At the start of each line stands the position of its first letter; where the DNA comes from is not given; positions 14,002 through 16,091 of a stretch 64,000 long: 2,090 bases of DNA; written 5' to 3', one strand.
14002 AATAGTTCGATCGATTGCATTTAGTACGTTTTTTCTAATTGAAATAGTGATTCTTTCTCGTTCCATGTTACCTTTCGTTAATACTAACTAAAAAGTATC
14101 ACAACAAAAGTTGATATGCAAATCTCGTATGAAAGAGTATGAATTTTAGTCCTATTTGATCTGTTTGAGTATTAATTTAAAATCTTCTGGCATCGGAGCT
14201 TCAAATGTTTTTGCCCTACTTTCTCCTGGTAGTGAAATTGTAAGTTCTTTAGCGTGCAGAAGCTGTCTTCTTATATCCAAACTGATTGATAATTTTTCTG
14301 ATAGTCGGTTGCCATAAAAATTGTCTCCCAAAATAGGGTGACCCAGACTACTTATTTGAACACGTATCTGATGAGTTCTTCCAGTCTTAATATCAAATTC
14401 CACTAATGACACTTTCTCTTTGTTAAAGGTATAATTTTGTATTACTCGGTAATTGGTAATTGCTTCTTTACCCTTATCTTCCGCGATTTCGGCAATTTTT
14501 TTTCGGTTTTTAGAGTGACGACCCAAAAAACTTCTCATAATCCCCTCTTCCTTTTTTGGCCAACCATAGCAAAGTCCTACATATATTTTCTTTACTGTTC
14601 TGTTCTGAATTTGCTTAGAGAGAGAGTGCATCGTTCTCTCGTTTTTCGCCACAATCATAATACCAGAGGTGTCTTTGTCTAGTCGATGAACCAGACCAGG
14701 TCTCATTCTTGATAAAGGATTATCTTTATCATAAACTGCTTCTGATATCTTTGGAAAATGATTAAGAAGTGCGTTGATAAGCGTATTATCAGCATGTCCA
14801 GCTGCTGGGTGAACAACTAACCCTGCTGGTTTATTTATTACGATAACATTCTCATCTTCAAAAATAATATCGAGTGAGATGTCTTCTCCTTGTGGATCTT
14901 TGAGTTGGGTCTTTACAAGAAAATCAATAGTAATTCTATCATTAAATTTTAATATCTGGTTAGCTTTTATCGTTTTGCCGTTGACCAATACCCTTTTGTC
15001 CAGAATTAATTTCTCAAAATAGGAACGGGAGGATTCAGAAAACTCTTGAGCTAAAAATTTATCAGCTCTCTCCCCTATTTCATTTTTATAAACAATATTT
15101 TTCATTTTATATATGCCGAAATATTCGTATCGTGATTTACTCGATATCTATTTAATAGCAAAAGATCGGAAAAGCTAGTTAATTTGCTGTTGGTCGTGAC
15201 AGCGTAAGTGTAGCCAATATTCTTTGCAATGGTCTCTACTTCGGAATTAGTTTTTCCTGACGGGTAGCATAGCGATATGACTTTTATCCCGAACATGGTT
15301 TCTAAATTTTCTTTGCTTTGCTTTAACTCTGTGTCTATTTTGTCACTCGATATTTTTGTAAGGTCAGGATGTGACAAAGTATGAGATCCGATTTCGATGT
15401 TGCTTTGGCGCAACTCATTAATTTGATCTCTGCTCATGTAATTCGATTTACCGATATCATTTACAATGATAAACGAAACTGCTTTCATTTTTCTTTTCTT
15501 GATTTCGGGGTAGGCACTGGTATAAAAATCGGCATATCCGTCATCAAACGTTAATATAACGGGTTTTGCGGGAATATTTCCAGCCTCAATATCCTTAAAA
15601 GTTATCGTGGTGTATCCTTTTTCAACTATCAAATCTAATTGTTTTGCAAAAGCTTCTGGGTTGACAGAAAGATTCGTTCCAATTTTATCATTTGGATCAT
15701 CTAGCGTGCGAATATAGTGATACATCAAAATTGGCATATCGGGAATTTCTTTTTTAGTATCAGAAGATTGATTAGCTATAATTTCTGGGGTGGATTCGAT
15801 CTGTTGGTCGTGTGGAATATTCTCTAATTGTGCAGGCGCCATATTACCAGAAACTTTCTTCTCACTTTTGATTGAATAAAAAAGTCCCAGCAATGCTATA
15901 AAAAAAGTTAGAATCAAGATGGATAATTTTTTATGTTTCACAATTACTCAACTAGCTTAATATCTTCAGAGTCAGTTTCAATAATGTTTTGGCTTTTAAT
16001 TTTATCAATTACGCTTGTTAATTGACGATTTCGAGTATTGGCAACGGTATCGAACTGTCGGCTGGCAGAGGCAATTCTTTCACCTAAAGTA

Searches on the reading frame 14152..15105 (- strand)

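Call 83: search_protein_families(library=pfam, proteins=[window:14152-15105:-], max_evalue=0.001)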
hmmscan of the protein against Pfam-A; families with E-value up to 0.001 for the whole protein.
window:14152-15105:- (317 aa): 2 families
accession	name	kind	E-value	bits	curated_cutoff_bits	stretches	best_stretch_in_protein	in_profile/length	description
PF00849.27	PseudoU_synth_2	-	1e-34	120.4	26.8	1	86-252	1-151/152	RNA pseudouridylate synthase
PF01479.30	S4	-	4.6e-11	42.7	22.8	1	13-58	2-48/48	S4 domain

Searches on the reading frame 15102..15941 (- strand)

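Call 83: search_protein_families(library=pfam, proteins=[window:15102-15941:-], max_evalue=0.001)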
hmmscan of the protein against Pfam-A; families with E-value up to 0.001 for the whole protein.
window:15102-15941:- (279 aa): 1 family
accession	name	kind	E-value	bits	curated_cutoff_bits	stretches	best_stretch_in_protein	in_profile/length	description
PF01522.26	Polysacc_deac_1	-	8.8e-30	103.7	23.1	1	123-246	4-123/124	Polysaccharide deacetylase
